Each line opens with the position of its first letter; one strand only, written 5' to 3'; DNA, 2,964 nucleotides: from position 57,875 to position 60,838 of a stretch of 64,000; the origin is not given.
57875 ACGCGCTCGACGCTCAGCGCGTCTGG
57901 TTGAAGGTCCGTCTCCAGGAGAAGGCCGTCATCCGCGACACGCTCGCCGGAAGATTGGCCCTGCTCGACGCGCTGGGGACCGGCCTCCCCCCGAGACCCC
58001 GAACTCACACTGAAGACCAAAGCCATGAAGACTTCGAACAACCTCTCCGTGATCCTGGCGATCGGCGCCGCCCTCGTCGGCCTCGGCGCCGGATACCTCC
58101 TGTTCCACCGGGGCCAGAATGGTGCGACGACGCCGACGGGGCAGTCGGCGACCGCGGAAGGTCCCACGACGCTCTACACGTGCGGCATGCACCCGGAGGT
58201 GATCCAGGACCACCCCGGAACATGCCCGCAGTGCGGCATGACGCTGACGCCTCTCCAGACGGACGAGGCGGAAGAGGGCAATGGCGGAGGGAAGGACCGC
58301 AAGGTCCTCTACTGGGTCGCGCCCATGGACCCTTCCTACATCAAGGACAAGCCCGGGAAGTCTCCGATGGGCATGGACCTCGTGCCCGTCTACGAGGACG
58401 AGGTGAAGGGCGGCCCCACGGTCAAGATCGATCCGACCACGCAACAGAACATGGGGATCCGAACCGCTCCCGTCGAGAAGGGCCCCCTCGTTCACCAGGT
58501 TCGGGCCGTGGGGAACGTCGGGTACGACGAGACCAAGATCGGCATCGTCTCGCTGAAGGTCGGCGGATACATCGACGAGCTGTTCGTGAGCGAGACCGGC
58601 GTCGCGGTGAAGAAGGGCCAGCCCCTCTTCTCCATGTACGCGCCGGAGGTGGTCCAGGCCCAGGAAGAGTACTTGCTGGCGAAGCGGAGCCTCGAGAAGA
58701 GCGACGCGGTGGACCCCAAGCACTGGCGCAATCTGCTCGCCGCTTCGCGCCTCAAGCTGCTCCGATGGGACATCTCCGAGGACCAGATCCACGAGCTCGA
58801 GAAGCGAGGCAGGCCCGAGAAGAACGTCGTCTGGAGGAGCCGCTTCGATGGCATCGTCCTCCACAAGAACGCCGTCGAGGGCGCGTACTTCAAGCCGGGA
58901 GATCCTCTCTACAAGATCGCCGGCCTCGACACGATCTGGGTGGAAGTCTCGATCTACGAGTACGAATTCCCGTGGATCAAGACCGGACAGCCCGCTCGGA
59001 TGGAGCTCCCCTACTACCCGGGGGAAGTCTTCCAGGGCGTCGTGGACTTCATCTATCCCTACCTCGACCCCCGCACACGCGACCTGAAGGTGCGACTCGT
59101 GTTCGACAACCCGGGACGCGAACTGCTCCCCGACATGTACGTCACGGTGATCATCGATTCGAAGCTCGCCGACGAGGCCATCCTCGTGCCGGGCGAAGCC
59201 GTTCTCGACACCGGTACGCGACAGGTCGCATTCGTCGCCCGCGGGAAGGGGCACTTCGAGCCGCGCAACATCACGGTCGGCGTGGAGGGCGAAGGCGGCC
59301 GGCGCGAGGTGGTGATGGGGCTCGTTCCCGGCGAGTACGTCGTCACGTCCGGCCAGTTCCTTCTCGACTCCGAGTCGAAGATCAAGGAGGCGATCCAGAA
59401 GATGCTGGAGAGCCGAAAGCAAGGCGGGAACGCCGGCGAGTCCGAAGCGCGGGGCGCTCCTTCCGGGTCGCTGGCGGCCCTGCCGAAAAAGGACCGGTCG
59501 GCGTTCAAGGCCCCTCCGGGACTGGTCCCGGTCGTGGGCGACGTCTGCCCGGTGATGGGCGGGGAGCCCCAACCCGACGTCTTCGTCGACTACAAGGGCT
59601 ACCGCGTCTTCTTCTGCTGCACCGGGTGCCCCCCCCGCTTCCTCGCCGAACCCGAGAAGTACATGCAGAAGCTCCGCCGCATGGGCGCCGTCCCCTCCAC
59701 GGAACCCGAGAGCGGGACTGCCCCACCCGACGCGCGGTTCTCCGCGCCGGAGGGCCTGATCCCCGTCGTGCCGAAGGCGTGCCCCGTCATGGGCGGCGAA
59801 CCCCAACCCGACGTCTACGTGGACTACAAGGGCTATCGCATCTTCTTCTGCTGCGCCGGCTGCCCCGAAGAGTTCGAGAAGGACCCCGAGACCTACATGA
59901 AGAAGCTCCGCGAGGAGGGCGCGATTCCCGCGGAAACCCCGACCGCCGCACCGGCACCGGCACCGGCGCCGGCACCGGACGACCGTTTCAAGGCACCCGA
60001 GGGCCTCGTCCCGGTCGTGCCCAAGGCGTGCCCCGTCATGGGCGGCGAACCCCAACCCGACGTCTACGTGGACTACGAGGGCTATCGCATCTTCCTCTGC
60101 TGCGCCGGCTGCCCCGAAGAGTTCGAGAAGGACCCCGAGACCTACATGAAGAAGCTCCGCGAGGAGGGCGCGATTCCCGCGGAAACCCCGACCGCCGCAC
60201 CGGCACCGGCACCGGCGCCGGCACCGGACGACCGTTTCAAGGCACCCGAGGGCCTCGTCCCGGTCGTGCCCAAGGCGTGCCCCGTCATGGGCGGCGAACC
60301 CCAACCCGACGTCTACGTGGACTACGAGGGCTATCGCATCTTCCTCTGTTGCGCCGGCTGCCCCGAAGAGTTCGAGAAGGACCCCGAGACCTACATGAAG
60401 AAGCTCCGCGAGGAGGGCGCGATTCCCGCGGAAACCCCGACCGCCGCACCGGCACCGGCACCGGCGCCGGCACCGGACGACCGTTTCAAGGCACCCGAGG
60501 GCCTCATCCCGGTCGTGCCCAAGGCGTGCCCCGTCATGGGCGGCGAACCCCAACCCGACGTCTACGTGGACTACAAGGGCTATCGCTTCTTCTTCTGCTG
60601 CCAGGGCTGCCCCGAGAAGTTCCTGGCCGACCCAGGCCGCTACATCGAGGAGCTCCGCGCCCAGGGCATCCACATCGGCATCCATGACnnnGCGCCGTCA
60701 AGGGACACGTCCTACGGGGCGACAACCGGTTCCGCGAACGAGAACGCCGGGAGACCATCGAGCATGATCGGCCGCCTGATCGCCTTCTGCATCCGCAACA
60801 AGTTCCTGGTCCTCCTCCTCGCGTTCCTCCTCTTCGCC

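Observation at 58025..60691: CusB-like adaptor with five C-terminal YHS/TRASH metal-binding domains, three generated by a near-perfect 249-bp tandem triplication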

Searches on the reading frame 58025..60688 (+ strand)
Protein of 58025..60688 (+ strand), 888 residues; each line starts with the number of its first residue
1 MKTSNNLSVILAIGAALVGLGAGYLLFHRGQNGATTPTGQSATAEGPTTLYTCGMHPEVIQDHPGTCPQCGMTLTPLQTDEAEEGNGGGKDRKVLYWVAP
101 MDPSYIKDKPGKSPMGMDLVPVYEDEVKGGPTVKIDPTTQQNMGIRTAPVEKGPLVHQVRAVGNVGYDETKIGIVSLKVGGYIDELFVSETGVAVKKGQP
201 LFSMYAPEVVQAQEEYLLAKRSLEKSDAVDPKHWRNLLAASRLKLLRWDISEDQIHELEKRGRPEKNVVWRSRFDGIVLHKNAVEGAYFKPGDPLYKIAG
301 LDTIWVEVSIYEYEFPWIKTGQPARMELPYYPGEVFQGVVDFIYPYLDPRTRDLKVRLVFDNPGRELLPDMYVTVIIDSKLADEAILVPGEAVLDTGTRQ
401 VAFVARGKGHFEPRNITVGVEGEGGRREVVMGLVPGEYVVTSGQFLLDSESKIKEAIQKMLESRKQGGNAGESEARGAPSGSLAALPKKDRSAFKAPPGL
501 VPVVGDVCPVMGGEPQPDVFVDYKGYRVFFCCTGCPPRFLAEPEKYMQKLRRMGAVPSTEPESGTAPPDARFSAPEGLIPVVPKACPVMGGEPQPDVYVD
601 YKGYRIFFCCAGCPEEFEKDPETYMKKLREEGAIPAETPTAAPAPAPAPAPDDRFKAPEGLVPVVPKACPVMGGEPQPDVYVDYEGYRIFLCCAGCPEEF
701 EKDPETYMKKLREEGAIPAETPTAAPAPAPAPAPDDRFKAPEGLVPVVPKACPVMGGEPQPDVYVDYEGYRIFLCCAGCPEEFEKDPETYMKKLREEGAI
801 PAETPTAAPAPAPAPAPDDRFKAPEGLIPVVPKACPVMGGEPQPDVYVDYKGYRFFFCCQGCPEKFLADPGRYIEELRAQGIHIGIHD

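Call 3: search_protein_families(library=pfam, proteins=[window:58025-60688:+], max_evalue=0.01)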
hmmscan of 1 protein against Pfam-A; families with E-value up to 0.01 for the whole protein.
window:58025-60688:+ (888 aa): 8 families
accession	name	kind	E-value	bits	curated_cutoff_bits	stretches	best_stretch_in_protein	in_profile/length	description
PF16576.10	HlyD_D23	-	1e-73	247.6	30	1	155-373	2-214/214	Barrel-sandwich domain of CusB or HlyD membrane-fusion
PF04945.19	YHS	-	2.9e-26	91.6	30.3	5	846-874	16-44/47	YHS domain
PF13437.12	HlyD_3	-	1.2e-15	58.5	22.2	1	271-367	3-103/106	HlyD family secretion protein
PF19335.5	HMBD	-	2e-15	56.8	23.6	2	51-76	2-27/28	Heavy metal binding domain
PF11494.13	Ta0938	-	1.8e-10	41.5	27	0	596-619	13-36/92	Ta0938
PF02375.23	JmjN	-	1.4e-07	31.6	26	0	615-633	8-25/34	jmjN domain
PF15589.11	Imm21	-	0.00055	20.4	30.7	0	575-614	46-87/159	Immunity protein 21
PF24273.1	TRASH_HVO_1752_C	-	0.0077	16.8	27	0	604-620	23-39/47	HVO_1752, C-terminal TRASH domain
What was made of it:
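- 58418..59428 (+): Adaptor core (membrane-proximal, beta-barrel, lipoyl and hairpin domains; aa 132-468). HlyD_D23 1e-73 (call 3).
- On YHS domain (PF04945) / TRASH: The whole protein scores 91.6 bits against 30.3, in five stretches (call 3).
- Closest known: Cupriavidus metallidurans SilB. Different: Here there are five Cys/Met treble-clef YHS domains, an unrelated fold, and Pfam gives no CusF hit (call 3).
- Checked: Pfam finds HlyD_D23 (1e-73), YHS in five stretches (whole protein 91.6 bits against a cutoff of 30.3), and HMBD in two stretches (call 3).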

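Call 4: search_protein_families(library=ncbifam, proteins=[window:58025-60688:+], max_evalue=0.01)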
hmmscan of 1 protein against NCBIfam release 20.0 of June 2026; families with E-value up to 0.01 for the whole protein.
window:58025-60688:+ (888 aa): 16 families
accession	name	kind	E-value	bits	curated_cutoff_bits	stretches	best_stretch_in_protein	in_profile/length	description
NF007303.0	PRK09783.1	subfamily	4e-61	206.7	390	1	90-464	43-409/414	copper/silver efflux system membrane fusion protein CusB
TIGR00999.1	8a0102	subfamily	3.3e-39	134.6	319.3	1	194-448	3-271/271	CzcB/NccB family metal efflux transporter periplasmic adaptor subunit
TIGR01730.1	RND_mfp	subfamily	5.1e-37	127.5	94.9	1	273-455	140-321/322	efflux RND transporter periplasmic adaptor subunit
NF045680.1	DiMtlExpIhpB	equivalog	3.8e-14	52.4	450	1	273-450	143-317/326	divalent metal ion exporter adaptor subunit IhpB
NF007132.1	PRK09578.1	equivalog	8.2e-14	51.1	512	1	347-463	268-383/396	MexX/AxyX family multidrug efflux RND transporter periplasmic adaptor subunit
NF033138.2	RND-peri-MexC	equivalog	9.1e-13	48.1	625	1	338-455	254-371/375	MexC family multidrug efflux RND transporter periplasmic adaptor subunit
NF000272.2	OqxA_adapt_sub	exception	2.3e-10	40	835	1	332-443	256-366/391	multidrug efflux RND transporter periplasmic adaptor subunit OqxA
NF007362.0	PRK09859.1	equivalog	6.8e-10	38.6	738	1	337-445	253-361/385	multidrug transporter subunit MdtE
NF045904.1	RND-peri-MexE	equivalog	8.7e-09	34.7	714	1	325-444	239-357/390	multidrug efflux RND transporter periplasmic adaptor subunit MexE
NF033834.1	RND_adapt_MexA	exception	7.7e-08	31.8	750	1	336-456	241-361/373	multidrug efflux RND transporter periplasmic adaptor subunit MexA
TIGR00998.1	8a0101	subfamily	1e-07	31.3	390.8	1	209-343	148-281/334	EmrA/EmrK family multidrug efflux transporter periplasmic adaptor subunit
NF011604.1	PRK15030.1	equivalog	1.9e-07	30.4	765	1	338-466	258-384/397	multidrug efflux RND transporter periplasmic adaptor subunit AcrA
NF047613.1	LIC11625_fam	exception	0.00012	21.9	160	0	596-628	92-117/140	LIC11625 family surface-exposed protein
TIGR01843.1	type_I_hlyD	subfamily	0.00037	19.6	208.65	0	154-216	26-86/422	HlyD family type I secretion periplasmic adaptor subunit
NF007785.0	PRK10476.1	equivalog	0.0019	17.1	376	0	175-225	51-104/347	multidrug transporter subunit MdtN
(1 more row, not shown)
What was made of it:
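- On CusB-type (HME-RND) periplasmic adaptor: TIGR01730 RND_mfp scores 127.5 against a cutoff of 94.9 (call 4). 206.7 bits against a cutoff of 390 (call 4).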

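Call 11: find_homologous_proteins(query=window:58025-60688:+, max_evalue=1e-10)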
Query window:58025-60688:+ (888 aa): 6760 proteins with E <= 1e-10 among 8000 candidates; the best 120 are listed.
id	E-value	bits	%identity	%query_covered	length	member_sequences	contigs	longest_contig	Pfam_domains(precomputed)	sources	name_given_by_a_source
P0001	0.0e+0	2071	100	100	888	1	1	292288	PF19335.6,PF25869.1,PF04945.20,PF11494.14,PF25919.1,PF02375.24,PF25944.1,PF25975.1,PF25954.1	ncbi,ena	-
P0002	8.5e-298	1008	70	66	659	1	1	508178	PF19335.6,PF04945.20,PF25919.1,PF25975.1,PF25954.1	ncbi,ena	-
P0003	4.0e-267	907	63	70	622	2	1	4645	PF25973.1,PF19335.6,PF04945.20,PF11494.14,PF25919.1,PF25975.1,PF25954.1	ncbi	ncbi:MAG: efflux RND transporter periplasmic adaptor subunit [Planctomycetota bacterium]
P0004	2.6e-220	752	59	64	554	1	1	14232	PF25973.1,PF19335.6,PF25919.1,PF25954.1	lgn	-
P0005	1.9e-216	739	60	60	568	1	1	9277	PF19335.6,PF25919.1,PF25975.1,PF25954.1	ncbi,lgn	-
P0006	2.9e-214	732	58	63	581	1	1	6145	PF25973.1,PF19335.6,PF25919.1,PF25954.1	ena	-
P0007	8.8e-209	714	57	61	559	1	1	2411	PF25973.1,PF19335.6,PF04945.20,PF25919.1,PF25975.1,PF25954.1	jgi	-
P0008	5.3e-180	619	57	52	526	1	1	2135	PF25973.1,PF19335.6,PF25967.1,PF25919.1,PF25975.1,PF25954.1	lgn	-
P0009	6.9e-156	539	46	52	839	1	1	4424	PF25973.1,PF17641.9,PF19335.6,PF25967.1,PF25919.1,PF13878.13,PF23455.2,PF25975.1,PF25954.1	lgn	-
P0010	3.9e-155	536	54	52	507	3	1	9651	PF25973.1,PF19335.6,PF25869.1,PF25989.1,PF25967.1,PF25919.1,PF25917.1,PF25975.1,PF25954.1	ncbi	-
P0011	6.4e-155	536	53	52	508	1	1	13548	PF25973.1,PF19335.6,PF25869.1,PF25989.1,PF25967.1,PF25919.1,PF25917.1,PF25975.1,PF25954.1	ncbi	-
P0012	2.3e-154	534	56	50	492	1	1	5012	PF25973.1,PF19335.6,PF25869.1,PF25989.1,PF25919.1,PF25917.1,PF25975.1,PF25954.1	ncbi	-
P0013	3.3e-154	533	52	53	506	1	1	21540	PF25973.1,PF19335.6,PF25869.1,PF25989.1,PF25967.1,PF25919.1,PF25917.1,PF25975.1,PF25954.1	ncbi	-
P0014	4.7e-154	533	52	52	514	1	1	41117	PF25973.1,PF19335.6,PF25869.1,PF25967.1,PF25919.1,PF25917.1,PF25975.1,PF25954.1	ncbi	ncbi:MAG: hypothetical protein Kow0092_06940 [Deferrisomatales bacterium]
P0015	5.7e-154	533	47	55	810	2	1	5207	PF25973.1,PF19335.6,PF25869.1,PF25967.1,PF25919.1,PF13878.13,PF25917.1,PF25975.1,PF25954.1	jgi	-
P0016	6.0e-154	532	53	51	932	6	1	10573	PF25973.1,PF19335.6,PF25869.1,PF25919.1,PF25975.1,PF25954.1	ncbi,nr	ncbi:MAG: efflux RND transporter periplasmic adaptor subunit [Planctomycetota bacterium]|nr:efflux R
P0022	1.1e-150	522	43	66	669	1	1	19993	PF25973.1,PF19335.6,PF08394.17,PF04945.20,PF25919.1,PF24273.2,PF25954.1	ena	-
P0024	3.8e-150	520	50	52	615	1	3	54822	PF25973.1,PF19335.6,PF25869.1,PF25990.1,PF25967.1,PF25919.1,PF25917.1,PF25975.1,PF25954.1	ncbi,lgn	-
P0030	5.4e-149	516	46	57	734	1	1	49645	PF25973.1,PF19335.6,PF25919.1,PF13878.13,PF23455.2,PF25975.1,PF25954.1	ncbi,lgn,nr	ncbi:MAG: efflux RND transporter periplasmic adaptor subunit [bacterium]|nr:efflux RND transporter p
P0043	2.0e-147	511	45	60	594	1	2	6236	PF25973.1,PF19335.6,PF04945.20,PF25919.1,PF25975.1,PF25954.1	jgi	-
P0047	3.6e-147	510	51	52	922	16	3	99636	PF19335.6,PF25919.1,PF25954.1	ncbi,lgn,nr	ncbi:MAG: efflux RND transporter periplasmic adaptor subunit [Phycisphaerae bacterium]|nr:efflux RND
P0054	1.1e-146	508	41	71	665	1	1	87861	PF25973.1,PF19335.6,PF08394.17,PF04945.20,PF25919.1,PF25975.1,PF24273.2,PF25954.1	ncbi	ncbi:MAG: efflux RND transporter periplasmic adaptor subunit [Candidatus Eisenbacteria bacterium]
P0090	2.2e-144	501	50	53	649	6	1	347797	PF25973.1,PF19335.6,PF25869.1,PF25967.1,PF25919.1,PF25917.1,PF25975.1,PF25954.1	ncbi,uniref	ncbi:efflux RND transporter periplasmic adaptor subunit [Limisphaera sp. 4302-co]|uniref:efflux RND 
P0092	2.5e-144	501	45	62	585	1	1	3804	PF25973.1,PF19335.6,PF04945.20,PF25919.1,PF25944.1,PF25975.1,PF25954.1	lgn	-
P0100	7.1e-144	499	44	59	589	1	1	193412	PF25973.1,PF19335.6,PF04945.20,PF25919.1,PF25944.1,PF25975.1,PF25954.1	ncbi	-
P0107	1.2e-143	498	50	52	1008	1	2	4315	PF25973.1,PF19335.6,PF26040.1,PF25919.1,PF25954.1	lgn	-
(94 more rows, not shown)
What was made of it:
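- The contig is 292 kb (call 11).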

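Call 13: find_encoding_contigs(protein=P0001, flank=10000, max_places=4)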
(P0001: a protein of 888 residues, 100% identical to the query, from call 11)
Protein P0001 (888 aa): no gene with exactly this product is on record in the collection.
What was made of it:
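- Tried and rejected: Fetching the source contig by exact protein look-up failed (call 13).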

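Call 15: find_encoding_contigs(protein=P0002, flank=10000, max_places=3)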
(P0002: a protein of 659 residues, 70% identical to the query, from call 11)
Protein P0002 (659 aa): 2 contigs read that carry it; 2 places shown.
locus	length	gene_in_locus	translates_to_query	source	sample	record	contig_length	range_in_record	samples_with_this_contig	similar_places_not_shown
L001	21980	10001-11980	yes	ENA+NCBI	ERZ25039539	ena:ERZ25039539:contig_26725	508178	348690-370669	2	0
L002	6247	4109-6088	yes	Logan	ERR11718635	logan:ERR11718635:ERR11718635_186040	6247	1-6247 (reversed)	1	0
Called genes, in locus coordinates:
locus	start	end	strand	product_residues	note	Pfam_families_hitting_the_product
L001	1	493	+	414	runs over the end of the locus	PF01261:AP_endonuc_2 (faint)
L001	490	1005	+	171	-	PF00994:MoCF_biosynth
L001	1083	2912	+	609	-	-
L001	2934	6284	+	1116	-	PF02310:B12-binding, PF03308:MeaB, PF02492:cobW (weak), PF01642:MM_CoA_mutase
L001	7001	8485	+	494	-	PF02321:OEP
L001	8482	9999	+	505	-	PF02321:OEP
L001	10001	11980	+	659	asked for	PF19335:HMBD, PF25919:BSH_CusB, PF25954:Beta-barrel_RND_2, PF25975:CzcB_C, PF04945:YHS (weak)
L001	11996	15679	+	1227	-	PF00873:ACR_tran, PF03176:MMPL (faint), PF00873:ACR_tran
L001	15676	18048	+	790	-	PF04945:YHS, PF24273:TRASH_HVO_1752_C (faint), PF19335:HMBD, PF00122:E1-E2_ATPase, PF00702:Hydrolase, PF12710:HAD (faint), PF08282:Hydrolase_3 (faint)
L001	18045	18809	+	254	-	PF24273:TRASH_HVO_1752_C (faint), PF04945:YHS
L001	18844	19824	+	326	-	PF01545:Cation_efflux, PF16916:ZT_dimer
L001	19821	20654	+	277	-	PF00753:Lactamase_B, PF12706:Lactamase_B_2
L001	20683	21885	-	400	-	PF01435:Peptidase_M48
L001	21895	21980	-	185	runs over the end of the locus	PF04011:LemA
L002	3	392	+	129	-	?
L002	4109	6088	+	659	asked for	PF19335:HMBD, PF25919:BSH_CusB, PF25954:Beta-barrel_RND_2, PF25975:CzcB_C, PF04945:YHS (weak)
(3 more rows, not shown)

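Call 16: list_cluster_members(proteins=[P0001, P0002, P0003])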
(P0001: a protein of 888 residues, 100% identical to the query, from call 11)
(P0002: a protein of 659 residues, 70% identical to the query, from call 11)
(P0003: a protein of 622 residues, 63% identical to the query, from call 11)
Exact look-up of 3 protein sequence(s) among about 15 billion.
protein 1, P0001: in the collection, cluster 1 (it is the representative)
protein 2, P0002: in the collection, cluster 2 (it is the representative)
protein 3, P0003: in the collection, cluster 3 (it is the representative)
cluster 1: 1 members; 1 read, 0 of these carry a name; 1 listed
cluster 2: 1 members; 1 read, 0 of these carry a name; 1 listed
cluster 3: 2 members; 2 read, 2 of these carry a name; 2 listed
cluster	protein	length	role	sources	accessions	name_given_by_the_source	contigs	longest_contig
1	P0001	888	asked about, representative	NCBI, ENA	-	-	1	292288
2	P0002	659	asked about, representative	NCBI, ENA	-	-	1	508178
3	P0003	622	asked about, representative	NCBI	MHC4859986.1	MAG: efflux RND transporter periplasmic adaptor subunit [Planctomycetota bacterium]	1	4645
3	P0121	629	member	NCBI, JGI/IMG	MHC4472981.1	MAG: efflux RND transporter periplasmic adaptor subunit [Planctomycetota bacterium] | Cu(I)/Ag(I) efflux system membrane fusion protein/cobalt-zinc-cadmium efflux system ...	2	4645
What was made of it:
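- Tried and rejected: The protein cluster is a singleton (call 16).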

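Call 27: find_related_loci(query=window:58025-60688:+, collection=genome_contigs, flank=6000)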
Query window:58025-60688:+ (888 aa) in genome_contigs; peptide patterns used: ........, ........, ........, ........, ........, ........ (x = any residue, [..] = any of these).
318 stretches matched a pattern; 305 encode a relative of the query (tblastn E <= 1e-3); the best 80 are kept; 80 distinct loci.
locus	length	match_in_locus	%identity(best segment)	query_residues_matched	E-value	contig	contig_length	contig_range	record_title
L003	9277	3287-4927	60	24-888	0e+0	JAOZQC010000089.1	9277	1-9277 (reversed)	MAG: Planctomycetota bacterium isolate GMC4.metabat2.66 GMC4_11528_length_9277_cov_6.415637, whole genome shotgun sequen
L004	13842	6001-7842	70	48-888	0e+0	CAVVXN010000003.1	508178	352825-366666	MAG: uncultured Planctomycetota bacterium isolate MFD05442.bin.2.37 genome assembly, contig: contig_26725, whole genome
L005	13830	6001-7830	49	16-472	1e-137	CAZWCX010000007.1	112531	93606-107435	MAG TPA_asm: uncultured Planctomycetia bacterium isolate SRP323723_co1_148 genome assembly, contig: NODE_147_length_1125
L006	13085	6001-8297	52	3-465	5e-135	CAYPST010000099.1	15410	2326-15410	MAG TPA_asm: uncultured bacterium isolate SRP141376_co1_385 genome assembly, contig: NODE_7670_length_15410_cov_5.578965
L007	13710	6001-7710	48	10-468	3e-130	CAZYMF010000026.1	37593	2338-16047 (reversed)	MAG TPA_asm: uncultured Candidatus Binatia bacterium isolate SRP214966_co3_99 genome assembly, contig: NODE_1028_length_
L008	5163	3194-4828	48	39-470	6e-130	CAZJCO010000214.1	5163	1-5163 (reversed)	MAG TPA_asm: uncultured Myxococcales bacterium isolate binchicken_co275_90 genome assembly, contig: NODE_30405_length_51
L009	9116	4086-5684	48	34-468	3e-128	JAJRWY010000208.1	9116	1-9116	MAG: Candidatus Binatota bacterium isolate Dive96_bin2.95 k141_2729584, whole genome shotgun sequence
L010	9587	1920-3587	50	49-475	3e-127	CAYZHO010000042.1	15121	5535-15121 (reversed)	MAG TPA_asm: uncultured Myxococcales bacterium isolate SRP162660_co2_189 genome assembly, contig: NODE_1549_length_15121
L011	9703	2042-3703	48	23-465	1e-124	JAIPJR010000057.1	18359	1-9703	MAG: Candidatus Neomarinimicrobiota bacterium isolate Tobar14m-G40 Tobar14m-C1892, whole genome shotgun sequence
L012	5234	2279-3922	46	21-460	3e-115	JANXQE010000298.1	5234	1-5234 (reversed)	MAG: Limisphaerales bacterium isolate GL140_4_concoct_305_sub GL140_4_k141_3141516, whole genome shotgun sequence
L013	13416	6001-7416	45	17-475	5e-114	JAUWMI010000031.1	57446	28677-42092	MAG: Candidatus Sumerlaeota bacterium isolate CSMAG_2394 CSMAG_2394_k141_1091999_length_57446_cov_9.9570, whole genome s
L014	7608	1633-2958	47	48-475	4e-112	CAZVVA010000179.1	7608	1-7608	MAG TPA_asm: uncultured Candidatus Sumerlaeota bacterium isolate SRP068000_co3_541 genome assembly, contig: NODE_15500_l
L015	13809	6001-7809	46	34-460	1e-111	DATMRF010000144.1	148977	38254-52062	MAG TPA_asm: Candidatus Acidoferrum sp. isolate SMAG_U12948 k141_2762323, whole genome shotgun sequence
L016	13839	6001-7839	44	6-460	5e-111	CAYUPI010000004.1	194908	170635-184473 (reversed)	MAG TPA_asm: uncultured Verrucomicrobiota bacterium isolate binchicken_co185_233 genome assembly, contig: NODE_75_length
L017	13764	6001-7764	43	22-481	4e-109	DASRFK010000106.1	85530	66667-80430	MAG TPA_asm: Verrucomicrobiia bacterium isolate SMAG_U10030 k141_866848, whole genome shotgun sequence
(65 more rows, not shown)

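Call 32: search_solved_structures(query=window:58025-60688:+, max_evalue=0.01)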
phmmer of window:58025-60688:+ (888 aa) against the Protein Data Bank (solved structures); distinct sequences matched with E-value up to 0.01: 20.
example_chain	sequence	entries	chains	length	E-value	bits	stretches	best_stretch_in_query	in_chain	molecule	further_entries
3ne5_B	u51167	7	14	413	1.1e-53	185.6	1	89-461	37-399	Cation efflux system protein cusB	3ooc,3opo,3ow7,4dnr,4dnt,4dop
3h94_A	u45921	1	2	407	1.2e-53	185.5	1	89-461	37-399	Cation efflux system protein cusB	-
3t51_B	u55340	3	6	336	1.5e-39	138.8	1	132-461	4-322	Cation efflux system protein CusB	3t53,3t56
5a4g_A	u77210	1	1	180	2.4e-29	105.1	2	383-463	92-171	SILB, SILVER EFFLUX PROTEIN, MFP COMPONENT OF THE THREE COMPONENTS PROTON ANTIPORTER METAL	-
3lnn_A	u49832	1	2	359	1.1e-17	66.6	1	270-449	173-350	Membrane fusion protein (MFP) heavy metal cation efflux ZneB (CzcB-like)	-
9j3d_D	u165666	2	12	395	3.7e-10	41.6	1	342-453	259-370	RND efflux system, MexC-like protein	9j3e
8ovl_A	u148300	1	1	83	8.5e-08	33.8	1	21-78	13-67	Copper-translocating P-type ATPase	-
3rfu_A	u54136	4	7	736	9.1e-08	33.7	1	22-101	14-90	Copper efflux ATPase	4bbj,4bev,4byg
20yy_D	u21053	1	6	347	1.2e-07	33.3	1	176-449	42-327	Multidrug efflux RND transporter periplasmic adaptor subunit MexJ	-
6ta5_D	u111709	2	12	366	1.5e-06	29.6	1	336-465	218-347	MexA family multidrug efflux RND transporter periplasmic adaptor subunit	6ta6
1vf7_A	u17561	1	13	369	1.5e-06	29.6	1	336-465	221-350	Multidrug resistance protein mexA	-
4tko_B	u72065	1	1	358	1.7e-06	29.4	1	252-345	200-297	EmrA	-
2v4d_A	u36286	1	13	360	1.8e-06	29.4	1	336-464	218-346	MULTIDRUG RESISTANCE PROTEIN MEXA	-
1t5e_A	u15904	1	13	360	1.8e-06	29.4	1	336-464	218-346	Multidrug resistance protein mexA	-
6iok_I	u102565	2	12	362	1.8e-06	29.4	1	336-464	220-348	Multidrug resistance protein MexA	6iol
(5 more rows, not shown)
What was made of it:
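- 58418..59428 (+): PDB CusB 1e-53 (call 32).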
